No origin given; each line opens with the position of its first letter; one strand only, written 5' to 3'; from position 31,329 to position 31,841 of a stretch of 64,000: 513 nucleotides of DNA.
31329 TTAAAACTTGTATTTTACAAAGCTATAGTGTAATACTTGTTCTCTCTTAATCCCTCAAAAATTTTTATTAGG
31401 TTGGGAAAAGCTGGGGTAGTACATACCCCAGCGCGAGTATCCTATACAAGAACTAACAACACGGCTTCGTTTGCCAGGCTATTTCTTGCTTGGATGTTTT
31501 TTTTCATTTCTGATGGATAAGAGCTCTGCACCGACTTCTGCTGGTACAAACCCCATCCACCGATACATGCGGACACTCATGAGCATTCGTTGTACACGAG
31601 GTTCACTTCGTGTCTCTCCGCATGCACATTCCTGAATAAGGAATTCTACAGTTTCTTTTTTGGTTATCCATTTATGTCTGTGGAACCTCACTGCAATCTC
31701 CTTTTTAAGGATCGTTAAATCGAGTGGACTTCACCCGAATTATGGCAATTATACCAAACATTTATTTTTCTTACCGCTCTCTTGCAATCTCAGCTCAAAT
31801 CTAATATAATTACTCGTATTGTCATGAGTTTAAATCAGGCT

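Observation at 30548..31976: A 1.4-kb accessory insertion separates rpsJ from rplC, and a terminator-like hairpin sits in the rplC leader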

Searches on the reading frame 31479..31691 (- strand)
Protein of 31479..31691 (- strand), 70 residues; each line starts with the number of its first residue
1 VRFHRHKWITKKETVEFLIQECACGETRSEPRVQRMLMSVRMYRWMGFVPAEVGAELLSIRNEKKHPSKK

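Call 5: search_protein_families(library=pfam, proteins=[window:31479-31691:-], max_evalue=1)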
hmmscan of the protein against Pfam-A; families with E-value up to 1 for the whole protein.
window:31479-31691:- (70 aa): 0 families

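Call 17: find_homologous_proteins(query=window:31479-31691:-, max_evalue=0.1)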
Query window:31479-31691:-: no candidate shares three 5-residue words with the query. No homologue found.

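Call 68: search_protein_families(library=padloc, proteins=[window:31479-31691:-], max_evalue=1)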
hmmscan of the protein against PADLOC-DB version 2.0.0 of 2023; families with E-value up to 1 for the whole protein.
window:31479-31691:- (70 aa): 0 families

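Call 69: search_protein_families(library=ncbifam, proteins=[window:31479-31691:-], max_evalue=1)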
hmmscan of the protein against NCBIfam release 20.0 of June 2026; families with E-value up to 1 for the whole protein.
window:31479-31691:- (70 aa): 0 families

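Call 70: search_protein_families(library=phrogs, proteins=[window:31479-31691:-], max_evalue=1)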
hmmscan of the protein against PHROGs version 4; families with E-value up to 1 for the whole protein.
window:31479-31691:- (70 aa): 0 families

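Call 91: find_related_loci(query=window:31479-31691:-, collection=viral_contigs, flank=3000)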
Query window:31479-31691:- (70 aa) in viral_contigs; peptide patterns used: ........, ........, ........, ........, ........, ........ (x = any residue, [..] = any of these).
4 stretches matched a pattern, but none encodes a relative of the query by tblastn (E <= 1e-3).

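Call 98: predict_structure(protein=window:31479-31691:-)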
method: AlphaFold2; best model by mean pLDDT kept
length: 70 residues; sequences in the alignment: 1
mean_pLDDT: 57.6   pTM: 0.40
mean pLDDT of the five models: 57.6, 57.2, 53.7, 53.0, 51.0
residues with pLDDT >= 90: 0; 70-90: 12; 50-70: 39; < 50: 19
segments of 3 or more residues with pLDDT < 50: 1-9, 62-67
pLDDT, mean of each block of 10 residues (from residue 1): 40 56 56 68 73 65 46
secondary structure, 60 per line:
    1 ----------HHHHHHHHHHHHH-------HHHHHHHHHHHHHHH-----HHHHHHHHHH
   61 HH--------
elements in order: H11-23 H31-45 H51-62
